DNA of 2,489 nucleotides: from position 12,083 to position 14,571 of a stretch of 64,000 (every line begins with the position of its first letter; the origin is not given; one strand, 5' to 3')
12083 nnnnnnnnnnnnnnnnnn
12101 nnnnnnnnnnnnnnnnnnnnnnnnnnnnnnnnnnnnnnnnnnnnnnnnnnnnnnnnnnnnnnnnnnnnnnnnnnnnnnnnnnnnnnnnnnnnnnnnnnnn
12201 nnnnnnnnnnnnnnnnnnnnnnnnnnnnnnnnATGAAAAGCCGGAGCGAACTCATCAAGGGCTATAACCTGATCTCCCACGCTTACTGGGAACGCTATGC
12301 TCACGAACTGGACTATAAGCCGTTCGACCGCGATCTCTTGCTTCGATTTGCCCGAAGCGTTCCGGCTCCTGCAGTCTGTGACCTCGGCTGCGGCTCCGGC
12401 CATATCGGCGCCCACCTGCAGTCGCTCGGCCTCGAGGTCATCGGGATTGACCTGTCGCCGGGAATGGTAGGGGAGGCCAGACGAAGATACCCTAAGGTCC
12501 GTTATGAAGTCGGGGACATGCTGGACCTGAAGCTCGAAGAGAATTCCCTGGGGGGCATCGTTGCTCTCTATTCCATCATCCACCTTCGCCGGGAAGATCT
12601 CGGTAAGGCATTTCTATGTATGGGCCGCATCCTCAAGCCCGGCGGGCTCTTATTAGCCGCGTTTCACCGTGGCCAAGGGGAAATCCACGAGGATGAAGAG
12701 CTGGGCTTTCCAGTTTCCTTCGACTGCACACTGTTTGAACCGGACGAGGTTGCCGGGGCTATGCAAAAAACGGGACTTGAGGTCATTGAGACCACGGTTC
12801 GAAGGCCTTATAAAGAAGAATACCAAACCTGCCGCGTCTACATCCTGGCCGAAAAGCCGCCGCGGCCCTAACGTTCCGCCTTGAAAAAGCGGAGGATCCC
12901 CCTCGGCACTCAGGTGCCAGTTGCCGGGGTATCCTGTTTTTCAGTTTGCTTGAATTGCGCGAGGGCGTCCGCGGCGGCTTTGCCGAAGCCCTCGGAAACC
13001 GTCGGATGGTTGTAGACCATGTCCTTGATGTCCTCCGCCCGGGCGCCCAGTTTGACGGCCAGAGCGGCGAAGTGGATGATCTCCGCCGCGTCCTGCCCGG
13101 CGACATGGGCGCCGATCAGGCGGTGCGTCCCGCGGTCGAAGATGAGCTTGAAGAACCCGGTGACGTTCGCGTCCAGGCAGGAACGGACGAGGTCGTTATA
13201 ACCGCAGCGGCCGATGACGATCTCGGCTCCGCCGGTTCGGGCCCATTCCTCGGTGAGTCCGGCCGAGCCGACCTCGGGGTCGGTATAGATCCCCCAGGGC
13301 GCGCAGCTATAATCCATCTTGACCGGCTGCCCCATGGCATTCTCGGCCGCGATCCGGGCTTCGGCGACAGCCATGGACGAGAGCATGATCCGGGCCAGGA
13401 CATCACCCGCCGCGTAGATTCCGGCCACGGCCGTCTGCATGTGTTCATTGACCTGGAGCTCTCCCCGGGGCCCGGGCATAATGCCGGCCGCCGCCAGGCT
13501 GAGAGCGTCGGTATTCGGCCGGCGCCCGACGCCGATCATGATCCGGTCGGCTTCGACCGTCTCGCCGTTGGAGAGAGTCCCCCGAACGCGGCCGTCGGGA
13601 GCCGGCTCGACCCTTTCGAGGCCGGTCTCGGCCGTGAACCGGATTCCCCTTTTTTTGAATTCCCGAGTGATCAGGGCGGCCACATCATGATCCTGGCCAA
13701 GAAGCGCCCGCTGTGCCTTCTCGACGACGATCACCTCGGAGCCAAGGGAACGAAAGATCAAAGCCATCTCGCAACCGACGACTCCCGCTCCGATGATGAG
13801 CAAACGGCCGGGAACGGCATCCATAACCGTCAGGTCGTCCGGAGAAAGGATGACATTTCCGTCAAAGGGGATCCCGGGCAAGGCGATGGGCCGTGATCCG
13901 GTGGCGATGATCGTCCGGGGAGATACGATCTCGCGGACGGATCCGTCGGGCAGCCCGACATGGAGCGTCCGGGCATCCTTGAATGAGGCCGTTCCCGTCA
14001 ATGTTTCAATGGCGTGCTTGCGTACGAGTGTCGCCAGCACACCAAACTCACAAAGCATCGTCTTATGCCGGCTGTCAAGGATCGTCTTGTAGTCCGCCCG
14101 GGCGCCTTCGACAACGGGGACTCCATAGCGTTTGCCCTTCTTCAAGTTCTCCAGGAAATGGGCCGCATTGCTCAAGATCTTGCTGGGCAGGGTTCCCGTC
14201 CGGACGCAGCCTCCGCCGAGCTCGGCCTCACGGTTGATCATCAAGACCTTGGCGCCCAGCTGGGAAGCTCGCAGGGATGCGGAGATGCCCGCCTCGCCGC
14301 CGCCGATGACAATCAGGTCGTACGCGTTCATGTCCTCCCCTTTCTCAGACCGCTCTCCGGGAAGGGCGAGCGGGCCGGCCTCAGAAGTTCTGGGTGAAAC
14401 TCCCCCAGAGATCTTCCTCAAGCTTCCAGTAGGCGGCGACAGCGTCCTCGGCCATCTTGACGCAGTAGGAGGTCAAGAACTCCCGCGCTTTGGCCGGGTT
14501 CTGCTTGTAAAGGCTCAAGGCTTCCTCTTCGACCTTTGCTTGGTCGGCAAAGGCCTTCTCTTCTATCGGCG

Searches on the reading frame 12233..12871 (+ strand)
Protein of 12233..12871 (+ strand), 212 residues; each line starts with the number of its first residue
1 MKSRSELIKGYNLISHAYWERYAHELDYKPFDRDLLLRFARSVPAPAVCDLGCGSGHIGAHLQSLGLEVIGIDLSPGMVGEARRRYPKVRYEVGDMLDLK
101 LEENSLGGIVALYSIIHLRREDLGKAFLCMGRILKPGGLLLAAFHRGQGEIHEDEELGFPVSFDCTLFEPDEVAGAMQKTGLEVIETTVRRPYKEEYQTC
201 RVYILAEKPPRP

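Call 11: search_protein_families(library=pfam, proteins=[window:12233-12871:+], max_evalue=0.01)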
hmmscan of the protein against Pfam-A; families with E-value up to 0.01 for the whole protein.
window:12233-12871:+ (212 aa): 8 families
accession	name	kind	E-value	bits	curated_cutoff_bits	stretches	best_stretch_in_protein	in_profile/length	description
PF13649.12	Methyltransf_25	-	5.6e-20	72.3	27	1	48-138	1-97/97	Methyltransferase domain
PF08241.18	Methyltransf_11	-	6.3e-18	65.6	21.2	1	50-141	2-94/95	Methyltransferase domain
PF13489.12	Methyltransf_23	-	3.2e-12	46.9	27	1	22-186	1-163/164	Methyltransferase domain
PF08242.18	Methyltransf_12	-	2.2e-11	44.8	30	1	50-140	2-98/98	Methyltransferase domain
PF13847.12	Methyltransf_31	-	3.5e-10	40.2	27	1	47-150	6-117/145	Methyltransferase domain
PF13679.12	Methyltransf_32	-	0.00022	21.7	27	1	40-91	21-78/143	Methyltransferase domain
PF01209.24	Ubie_methyltran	-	0.00073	19.4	20.1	1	44-141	47-150/233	ubiE/COQ5 methyltransferase family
PF02353.26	CMAS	-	0.0082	15.9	27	0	15-142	32-164/273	Mycolic acid cyclopropane synthetase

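Call 14: find_encoding_contigs(protein=window:12233-12871:+, flank=4000, max_places=10)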
Protein window:12233-12871:+ (212 aa): 4 contigs read that carry it; 4 places shown.
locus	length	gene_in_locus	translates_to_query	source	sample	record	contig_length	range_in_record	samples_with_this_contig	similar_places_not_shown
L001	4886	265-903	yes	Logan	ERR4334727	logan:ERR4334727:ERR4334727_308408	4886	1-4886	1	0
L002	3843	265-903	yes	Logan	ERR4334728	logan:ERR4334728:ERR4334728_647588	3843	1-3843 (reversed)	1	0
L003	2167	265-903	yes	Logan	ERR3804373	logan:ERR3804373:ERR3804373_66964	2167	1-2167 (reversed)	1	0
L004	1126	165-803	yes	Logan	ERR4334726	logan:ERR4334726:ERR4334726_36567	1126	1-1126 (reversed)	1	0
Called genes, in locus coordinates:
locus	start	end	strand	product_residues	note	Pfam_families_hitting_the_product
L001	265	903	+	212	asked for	PF13489:Methyltransf_23, PF13847:Methyltransf_31, PF08241:Methyltransf_11, PF08242:Methyltransf_12, PF13649:Methyltransf_25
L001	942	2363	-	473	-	PF00890:FAD_binding_2 (faint), PF01134:GIDA (faint), PF01262:AlaDh_PNT_C (faint), PF07992:Pyr_redox_2, PF12831:FAD_oxidored, PF13738:Pyr_redox_3 (weak), PF00070:Pyr_redox, PF02852:Pyr_redox_dim, +3 more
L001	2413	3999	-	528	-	PF03577:Peptidase_C69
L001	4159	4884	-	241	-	?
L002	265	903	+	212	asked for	PF13489:Methyltransf_23, PF13847:Methyltransf_31, PF08241:Methyltransf_11, PF08242:Methyltransf_12, PF13649:Methyltransf_25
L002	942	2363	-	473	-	PF00890:FAD_binding_2 (faint), PF01134:GIDA (faint), PF01262:AlaDh_PNT_C (faint), PF07992:Pyr_redox_2, PF12831:FAD_oxidored, PF13738:Pyr_redox_3 (weak), PF00070:Pyr_redox, PF02852:Pyr_redox_dim, +3 more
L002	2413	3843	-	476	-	?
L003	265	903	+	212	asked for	PF13489:Methyltransf_23, PF13847:Methyltransf_31, PF08241:Methyltransf_11, PF08242:Methyltransf_12, PF13649:Methyltransf_25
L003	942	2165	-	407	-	?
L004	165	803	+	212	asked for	PF13489:Methyltransf_23, PF13847:Methyltransf_31, PF08241:Methyltransf_11, PF08242:Methyltransf_12, PF13649:Methyltransf_25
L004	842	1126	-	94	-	?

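Call 25: find_homologous_proteins(query=window:12233-12871:+, max_evalue=1e-20)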
Query window:12233-12871:+ (212 aa): 330 proteins with E <= 1e-20 among 974 candidates; the best 120 are listed.
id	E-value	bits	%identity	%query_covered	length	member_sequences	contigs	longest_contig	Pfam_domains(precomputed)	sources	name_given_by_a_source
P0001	5.1e-140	482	100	100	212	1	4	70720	PF13847.13,PF13489.13,PF13649.13,PF08241.19,PF08242.19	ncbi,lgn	-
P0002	3.2e-122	424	90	99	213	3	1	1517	PF13847.13,PF13489.13,PF13649.13,PF13679.13,PF01209.25,PF08241.19,PF08242.19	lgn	-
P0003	1.8e-120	418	86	100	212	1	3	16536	PF13847.13,PF13489.13,PF13649.13,PF13679.13,PF01209.25,PF08241.19,PF08242.19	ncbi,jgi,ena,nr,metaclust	ncbi:MAG: hypothetical protein A2Y69_15195 [Candidatus Aminicenantes bacterium RBG_13_59_9]|jgi:SAM-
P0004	9.7e-117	406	84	100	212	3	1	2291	PF13847.13,PF13489.13,PF13649.13,PF13679.13,PF01209.25,PF08241.19,PF08242.19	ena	-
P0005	4.5e-116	404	83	100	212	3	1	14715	PF13847.13,PF13489.13,PF13649.13,PF01209.25,PF08241.19,PF08242.19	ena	-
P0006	1.9e-115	402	86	99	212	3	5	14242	PF13847.13,PF13489.13,PF13649.13,PF08241.19,PF08242.19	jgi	-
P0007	5.6e-115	400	84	99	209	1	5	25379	PF13847.13,PF13489.13,PF13649.13,PF01209.25,PF08241.19,PF08242.19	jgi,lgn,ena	-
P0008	6.4e-115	400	84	99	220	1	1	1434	PF13847.13,PF13489.13,PF13649.13,PF13679.13,PF08241.19,PF08242.19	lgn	-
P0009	6.5e-115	400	84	100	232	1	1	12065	PF13847.13,PF13489.13,PF13649.13,PF08241.19,PF08242.19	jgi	-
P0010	6.8e-115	400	84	100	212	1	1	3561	PF13847.13,PF13489.13,PF13649.13,PF08241.19,PF08242.19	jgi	jgi:SAM-dependent methyltransferase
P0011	1.3e-114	399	83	99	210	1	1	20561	PF13847.13,PF13489.13,PF13649.13,PF01209.25,PF08241.19,PF08242.19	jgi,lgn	jgi:SAM-dependent methyltransferase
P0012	4.5e-114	397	84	100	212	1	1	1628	PF13847.13,PF13489.13,PF13649.13,PF05148.22,PF13679.13,PF01209.25,PF08241.19,PF08242.19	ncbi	-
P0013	7.5e-114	397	83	98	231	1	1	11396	PF13847.13,PF13489.13,PF13649.13,PF05148.22,PF13679.13,PF01209.25,PF08241.19,PF08242.19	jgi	jgi:SAM-dependent methyltransferase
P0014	9.1e-114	396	83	99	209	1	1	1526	PF13847.13,PF13489.13,PF13649.13,PF08241.19,PF08242.19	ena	-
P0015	1.3e-113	396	82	100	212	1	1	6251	PF13847.13,PF13489.13,PF13649.13,PF08241.19,PF08242.19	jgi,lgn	jgi:SAM-dependent methyltransferase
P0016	6.2e-113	394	81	99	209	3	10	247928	PF13847.13,PF13489.13,PF13649.13,PF01209.25,PF08241.19,PF08242.19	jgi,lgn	jgi:ubiquinone/menaquinone biosynthesis C-methylase UbiE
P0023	2.3e-108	379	81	99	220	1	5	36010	PF13847.13,PF13489.13,PF13649.13,PF08241.19,PF08242.19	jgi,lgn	jgi:SAM-dependent methyltransferase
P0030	7.9e-101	354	75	100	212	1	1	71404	PF13847.13,PF13489.13,PF13649.13,PF13679.13,PF08241.19,PF08242.19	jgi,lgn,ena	jgi:SAM-dependent methyltransferase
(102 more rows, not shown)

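Call 26: find_encoding_contigs(protein=P0003, flank=3500, max_places=2)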
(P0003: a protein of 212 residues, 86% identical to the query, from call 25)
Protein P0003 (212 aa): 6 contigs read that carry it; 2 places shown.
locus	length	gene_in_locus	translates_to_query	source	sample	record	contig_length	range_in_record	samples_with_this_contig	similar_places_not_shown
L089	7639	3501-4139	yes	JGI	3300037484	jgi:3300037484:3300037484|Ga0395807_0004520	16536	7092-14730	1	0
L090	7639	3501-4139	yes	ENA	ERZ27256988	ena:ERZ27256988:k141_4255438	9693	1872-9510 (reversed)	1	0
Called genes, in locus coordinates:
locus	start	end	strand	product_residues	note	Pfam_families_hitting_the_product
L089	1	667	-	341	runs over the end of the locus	-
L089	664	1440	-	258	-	PF13489:Methyltransf_23 (weak), PF08241:Methyltransf_11, PF08242:Methyltransf_12, PF13649:Methyltransf_25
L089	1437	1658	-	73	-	PF08241:Methyltransf_11 (weak), PF13649:Methyltransf_25 (weak)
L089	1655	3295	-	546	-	PF00756:Esterase (weak)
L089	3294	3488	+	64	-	-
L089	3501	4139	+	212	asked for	PF13489:Methyltransf_23, PF01209:Ubie_methyltran (weak), PF13679:Methyltransf_32 (weak), PF13847:Methyltransf_31, PF08241:Methyltransf_11, PF08242:Methyltransf_12, PF13649:Methyltransf_25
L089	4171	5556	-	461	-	PF00890:FAD_binding_2 (faint), PF01134:GIDA (weak), PF01262:AlaDh_PNT_C (faint), PF07992:Pyr_redox_2, PF12831:FAD_oxidored, PF13738:Pyr_redox_3, PF00070:Pyr_redox, PF02852:Pyr_redox_dim, +4 more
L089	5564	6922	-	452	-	PF03577:Peptidase_C69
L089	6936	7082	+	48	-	-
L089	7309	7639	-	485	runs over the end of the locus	PF01370:Epimerase, PF05368:NmrA (weak), PF13460:NAD_binding_10, PF11066:DUF2867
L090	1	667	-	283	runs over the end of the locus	?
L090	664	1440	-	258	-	PF13489:Methyltransf_23 (weak), PF08241:Methyltransf_11, PF08242:Methyltransf_12, PF13649:Methyltransf_25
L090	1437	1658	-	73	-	PF08241:Methyltransf_11 (weak), PF13649:Methyltransf_25 (weak)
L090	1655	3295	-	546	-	PF00756:Esterase (weak)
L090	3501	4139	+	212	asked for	PF13489:Methyltransf_23, PF01209:Ubie_methyltran (weak), PF13679:Methyltransf_32 (weak), PF13847:Methyltransf_31, PF08241:Methyltransf_11, PF08242:Methyltransf_12, PF13649:Methyltransf_25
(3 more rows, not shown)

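Call 27: find_encoding_contigs(protein=P0007, flank=3500, max_places=2)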
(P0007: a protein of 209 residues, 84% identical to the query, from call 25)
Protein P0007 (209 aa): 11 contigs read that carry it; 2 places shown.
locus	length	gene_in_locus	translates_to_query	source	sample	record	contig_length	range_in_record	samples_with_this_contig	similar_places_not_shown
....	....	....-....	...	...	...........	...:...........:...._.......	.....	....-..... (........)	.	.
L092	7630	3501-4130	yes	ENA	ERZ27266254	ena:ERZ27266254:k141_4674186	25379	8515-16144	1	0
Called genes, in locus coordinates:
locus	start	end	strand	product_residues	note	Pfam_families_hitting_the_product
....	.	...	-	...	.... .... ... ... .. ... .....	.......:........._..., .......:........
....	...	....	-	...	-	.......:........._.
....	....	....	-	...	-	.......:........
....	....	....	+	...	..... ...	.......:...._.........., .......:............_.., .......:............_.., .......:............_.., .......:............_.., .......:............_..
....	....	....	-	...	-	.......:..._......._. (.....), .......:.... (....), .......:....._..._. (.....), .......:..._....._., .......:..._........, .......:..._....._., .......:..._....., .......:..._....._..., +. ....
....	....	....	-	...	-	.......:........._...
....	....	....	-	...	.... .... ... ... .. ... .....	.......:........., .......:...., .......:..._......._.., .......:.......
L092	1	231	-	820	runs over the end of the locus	PF03572:Peptidase_S41, PF00756:Esterase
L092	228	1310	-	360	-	PF00753:Lactamase_B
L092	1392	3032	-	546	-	PF00756:Esterase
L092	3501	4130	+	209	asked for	PF01209:Ubie_methyltran, PF13489:Methyltransf_23, PF13847:Methyltransf_31, PF08241:Methyltransf_11, PF08242:Methyltransf_12, PF13649:Methyltransf_25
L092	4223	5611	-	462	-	PF00890:FAD_binding_2 (faint), PF01134:GIDA (weak), PF01262:AlaDh_PNT_C (faint), PF07992:Pyr_redox_2, PF12831:FAD_oxidored, PF13738:Pyr_redox_3 (weak), PF00070:Pyr_redox, PF02852:Pyr_redox_dim, +3 more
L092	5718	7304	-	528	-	PF03577:Peptidase_C69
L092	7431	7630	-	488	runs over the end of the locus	PF01370:Epimerase, PF05368:NmrA, PF13460:NAD_binding_10, PF11066:DUF2867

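Call 28: find_encoding_contigs(protein=P0016, flank=3500, max_places=2)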
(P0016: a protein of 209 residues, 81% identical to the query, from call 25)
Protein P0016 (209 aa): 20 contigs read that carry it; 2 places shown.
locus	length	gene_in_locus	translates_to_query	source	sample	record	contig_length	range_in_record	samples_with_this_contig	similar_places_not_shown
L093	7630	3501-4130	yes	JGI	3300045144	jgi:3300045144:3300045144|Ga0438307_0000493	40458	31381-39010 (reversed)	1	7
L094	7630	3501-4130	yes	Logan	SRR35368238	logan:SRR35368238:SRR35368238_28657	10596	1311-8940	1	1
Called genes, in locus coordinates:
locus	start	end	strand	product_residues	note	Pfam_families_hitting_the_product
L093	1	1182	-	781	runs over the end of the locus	-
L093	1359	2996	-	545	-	PF00756:Esterase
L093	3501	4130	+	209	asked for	PF01209:Ubie_methyltran (weak), PF13489:Methyltransf_23, PF13847:Methyltransf_31, PF08241:Methyltransf_11, PF08242:Methyltransf_12, PF13649:Methyltransf_25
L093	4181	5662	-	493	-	PF00890:FAD_binding_2 (weak), PF01134:GIDA (weak), PF01946:Thi4 (weak), PF07992:Pyr_redox_2, PF12831:FAD_oxidored, PF13738:Pyr_redox_3 (weak), PF00070:Pyr_redox, PF02852:Pyr_redox_dim, +4 more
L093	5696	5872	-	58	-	-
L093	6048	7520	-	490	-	PF01370:Epimerase (weak), PF13460:NAD_binding_10, PF11066:DUF2867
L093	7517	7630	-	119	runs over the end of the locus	-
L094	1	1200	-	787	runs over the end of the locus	-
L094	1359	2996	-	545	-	PF00756:Esterase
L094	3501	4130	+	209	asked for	PF01209:Ubie_methyltran (weak), PF13489:Methyltransf_23, PF13847:Methyltransf_31, PF08241:Methyltransf_11, PF08242:Methyltransf_12, PF13649:Methyltransf_25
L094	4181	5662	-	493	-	PF00890:FAD_binding_2 (weak), PF01134:GIDA (weak), PF01946:Thi4 (weak), PF07992:Pyr_redox_2, PF12831:FAD_oxidored, PF13738:Pyr_redox_3 (weak), PF00070:Pyr_redox, PF02852:Pyr_redox_dim, +4 more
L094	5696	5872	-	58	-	-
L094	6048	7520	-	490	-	PF01370:Epimerase (weak), PF13460:NAD_binding_10, PF11066:DUF2867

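Call 29: find_encoding_contigs(protein=P0006, flank=3500, max_places=2)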
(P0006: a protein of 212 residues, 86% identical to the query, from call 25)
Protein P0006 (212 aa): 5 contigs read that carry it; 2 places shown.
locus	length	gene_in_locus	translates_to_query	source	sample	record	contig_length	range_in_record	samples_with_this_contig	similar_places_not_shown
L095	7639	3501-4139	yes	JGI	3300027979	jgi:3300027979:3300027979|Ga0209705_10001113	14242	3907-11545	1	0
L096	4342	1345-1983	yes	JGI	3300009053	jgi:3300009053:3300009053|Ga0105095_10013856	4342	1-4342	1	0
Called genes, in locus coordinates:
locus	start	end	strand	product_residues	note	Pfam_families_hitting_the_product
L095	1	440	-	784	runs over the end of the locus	-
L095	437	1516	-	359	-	PF00753:Lactamase_B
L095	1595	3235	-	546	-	PF00756:Esterase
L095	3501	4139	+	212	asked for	PF13489:Methyltransf_23, PF13847:Methyltransf_31, PF08241:Methyltransf_11, PF08242:Methyltransf_12, PF13649:Methyltransf_25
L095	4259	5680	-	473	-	PF00890:FAD_binding_2 (weak), PF01134:GIDA (weak), PF01262:AlaDh_PNT_C (faint), PF07992:Pyr_redox_2, PF12831:FAD_oxidored, PF13738:Pyr_redox_3 (weak), PF00070:Pyr_redox, PF02852:Pyr_redox_dim, +4 more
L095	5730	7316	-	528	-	PF03577:Peptidase_C69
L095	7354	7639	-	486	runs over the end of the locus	PF01073:3Beta_HSD (weak), PF01370:Epimerase, PF05368:NmrA, PF13460:NAD_binding_10, PF11066:DUF2867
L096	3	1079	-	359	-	?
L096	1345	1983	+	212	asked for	PF13489:Methyltransf_23, PF13847:Methyltransf_31, PF08241:Methyltransf_11, PF08242:Methyltransf_12, PF13649:Methyltransf_25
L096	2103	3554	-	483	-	PF00890:FAD_binding_2 (weak), PF01134:GIDA (weak), PF01946:Thi4 (weak), PF07992:Pyr_redox_2, PF12831:FAD_oxidored, PF13738:Pyr_redox_3 (weak), PF00070:Pyr_redox, PF02852:Pyr_redox_dim, +4 more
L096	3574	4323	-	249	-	PF03577:Peptidase_C69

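Call 32: find_encoding_contigs(protein=P0002, flank=3500, max_places=4)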
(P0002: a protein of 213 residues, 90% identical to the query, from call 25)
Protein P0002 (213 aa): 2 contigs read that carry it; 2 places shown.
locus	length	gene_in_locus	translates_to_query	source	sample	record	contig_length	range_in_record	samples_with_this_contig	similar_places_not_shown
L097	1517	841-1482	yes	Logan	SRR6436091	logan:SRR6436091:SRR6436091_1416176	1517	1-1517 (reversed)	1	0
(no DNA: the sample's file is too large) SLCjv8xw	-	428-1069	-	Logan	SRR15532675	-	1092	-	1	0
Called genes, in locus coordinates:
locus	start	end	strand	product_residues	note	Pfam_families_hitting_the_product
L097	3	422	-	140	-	?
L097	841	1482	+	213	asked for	PF01209:Ubie_methyltran (weak), PF13489:Methyltransf_23, PF13679:Methyltransf_32 (faint), PF13847:Methyltransf_31, PF08241:Methyltransf_11, PF08242:Methyltransf_12, PF13649:Methyltransf_25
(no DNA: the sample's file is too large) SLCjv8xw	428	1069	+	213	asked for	PF01209:Ubie_methyltran (weak), PF13489:Methyltransf_23, PF13679:Methyltransf_32 (faint), PF13847:Methyltransf_31, PF08241:Methyltransf_11, PF08242:Methyltransf_12, PF13649:Methyltransf_25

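Call 50: find_encoding_contigs(protein=P0011, flank=1500, max_places=1)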
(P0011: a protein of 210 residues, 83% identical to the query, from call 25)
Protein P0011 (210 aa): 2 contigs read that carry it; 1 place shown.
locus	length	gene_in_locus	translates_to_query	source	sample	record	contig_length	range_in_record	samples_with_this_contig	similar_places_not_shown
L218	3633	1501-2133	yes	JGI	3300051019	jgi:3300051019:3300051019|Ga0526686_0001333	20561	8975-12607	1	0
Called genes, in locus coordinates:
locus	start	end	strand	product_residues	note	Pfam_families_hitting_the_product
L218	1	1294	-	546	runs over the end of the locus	PF00756:Esterase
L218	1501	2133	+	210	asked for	PF01209:Ubie_methyltran (weak), PF13489:Methyltransf_23, PF13847:Methyltransf_31, PF08241:Methyltransf_11, PF08242:Methyltransf_12, PF13649:Methyltransf_25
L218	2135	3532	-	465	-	PF00890:FAD_binding_2 (faint), PF01134:GIDA (faint), PF01262:AlaDh_PNT_C (faint), PF07992:Pyr_redox_2, PF12831:FAD_oxidored, PF13738:Pyr_redox_3 (weak), PF00070:Pyr_redox, PF02852:Pyr_redox_dim, +3 more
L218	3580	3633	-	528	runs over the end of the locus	PF03577:Peptidase_C69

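Call 51: find_encoding_contigs(protein=P0023, flank=1500, max_places=1)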
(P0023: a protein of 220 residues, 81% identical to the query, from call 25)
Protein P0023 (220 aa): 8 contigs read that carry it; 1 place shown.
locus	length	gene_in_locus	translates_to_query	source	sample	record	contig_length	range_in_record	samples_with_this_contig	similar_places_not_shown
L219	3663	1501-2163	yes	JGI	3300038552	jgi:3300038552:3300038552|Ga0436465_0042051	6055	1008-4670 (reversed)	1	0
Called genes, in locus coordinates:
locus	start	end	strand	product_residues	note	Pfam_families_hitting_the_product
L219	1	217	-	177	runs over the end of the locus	PF04191:PEMT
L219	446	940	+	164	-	PF04542:Sigma70_r2, PF08281:Sigma70_r4_2 (faint), PF04545:Sigma70_r4 (weak)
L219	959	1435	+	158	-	-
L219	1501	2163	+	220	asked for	PF13489:Methyltransf_23, PF08241:Methyltransf_11, PF08242:Methyltransf_12, PF13649:Methyltransf_25, PF13847:Methyltransf_31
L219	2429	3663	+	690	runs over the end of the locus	PF06452:CBM9_1 (weak), PF19313:DUF5916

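Call 52: find_encoding_contigs(protein=P0030, flank=1500, max_places=1)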
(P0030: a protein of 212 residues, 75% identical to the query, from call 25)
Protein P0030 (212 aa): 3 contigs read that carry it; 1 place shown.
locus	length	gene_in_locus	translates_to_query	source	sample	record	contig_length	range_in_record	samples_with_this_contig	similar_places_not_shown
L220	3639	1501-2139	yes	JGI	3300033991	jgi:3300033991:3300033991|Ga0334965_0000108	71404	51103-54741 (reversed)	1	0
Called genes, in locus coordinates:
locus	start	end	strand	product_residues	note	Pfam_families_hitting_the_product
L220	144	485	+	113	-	PF21979:Hfq_1 (weak)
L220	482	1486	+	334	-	PF04166:PdxA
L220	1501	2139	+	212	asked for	PF13489:Methyltransf_23, PF13679:Methyltransf_32 (weak), PF13847:Methyltransf_31, PF08241:Methyltransf_11, PF08242:Methyltransf_12, PF13649:Methyltransf_25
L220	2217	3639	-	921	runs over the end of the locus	PF01804:Penicil_amidase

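Call 53: find_encoding_contigs(protein=P0005, flank=1500, max_places=1)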
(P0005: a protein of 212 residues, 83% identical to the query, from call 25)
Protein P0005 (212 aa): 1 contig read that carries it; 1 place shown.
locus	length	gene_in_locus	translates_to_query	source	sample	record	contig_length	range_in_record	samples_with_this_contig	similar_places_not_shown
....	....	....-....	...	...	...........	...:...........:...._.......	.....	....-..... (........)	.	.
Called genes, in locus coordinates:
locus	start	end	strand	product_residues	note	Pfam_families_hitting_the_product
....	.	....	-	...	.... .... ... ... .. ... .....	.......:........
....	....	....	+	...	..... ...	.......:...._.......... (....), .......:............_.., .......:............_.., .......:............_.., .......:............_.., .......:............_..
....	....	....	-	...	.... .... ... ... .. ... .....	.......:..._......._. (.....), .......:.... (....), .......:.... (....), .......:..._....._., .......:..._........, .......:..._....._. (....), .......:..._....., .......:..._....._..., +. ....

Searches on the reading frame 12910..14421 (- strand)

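Call 11: search_protein_families(library=pfam, proteins=[window:12910-14421:-], max_evalue=0.01)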
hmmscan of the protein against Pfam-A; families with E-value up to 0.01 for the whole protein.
window:12910-14421:- (503 aa): 16 families
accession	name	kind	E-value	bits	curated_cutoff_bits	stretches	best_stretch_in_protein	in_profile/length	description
PF07992.20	Pyr_redox_2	-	3.2e-57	194.6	26.1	1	34-355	1-291/291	Pyridine nucleotide-disulphide oxidoreductase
PF02852.28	Pyr_redox_dim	-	4.3e-28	98.2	25.3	1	375-482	2-109/110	Pyridine nucleotide-disulphide oxidoreductase, dimerisation domain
PF00070.33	Pyr_redox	-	1.7e-20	73.8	22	1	206-281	1-76/82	Pyridine nucleotide-disulphide oxidoreductase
PF13738.12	Pyr_redox_3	-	6.8e-11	42.4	30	2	164-339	122-305/305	Pyridine nucleotide-disulphide oxidoreductase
PF03486.20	HI0933_like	-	5.6e-09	36.3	50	1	35-72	2-39/244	HI0933-like protein Rossmann domain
PF12831.13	FAD_oxidored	-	3.2e-08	33.7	27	1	35-79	1-45/416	FAD dependent oxidoreductase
PF01262.27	AlaDh_PNT_C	-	4.3e-08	33.3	23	1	199-240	23-64/214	Alanine dehydrogenase/PNT, C-terminal domain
PF01266.30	DAO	-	9.8e-08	32.3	27.9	1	35-71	1-37/353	FAD dependent oxidoreductase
PF00890.30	FAD_binding_2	-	2.7e-07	30.6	20.4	1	35-70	1-36/414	FAD binding domain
PF01134.28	GIDA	-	1.7e-06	27.8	22.1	1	35-66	1-32/391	Glucose inhibited division protein A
PF13450.12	NAD_binding_8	-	4.4e-06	27.3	21.9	1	38-90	1-52/68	NAD(P)-binding Rossmann-like domain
PF01946.23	Thi4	-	3.9e-05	23.4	26.2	1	30-92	14-79/235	Thi4 family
PF02826.25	2-Hacid_dh_C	-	0.00029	20.7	25.1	0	206-238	38-70/178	D-isomer specific 2-hydroxyacid dehydrogenase, NAD binding domain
PF01494.25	FAD_binding_3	-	0.0015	18.3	22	0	35-67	3-35/349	FAD binding domain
PF02737.24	3HCDH_N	-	0.0037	17.7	22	1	209-274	4-70/180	3-hydroxyacyl-CoA dehydrogenase, NAD binding domain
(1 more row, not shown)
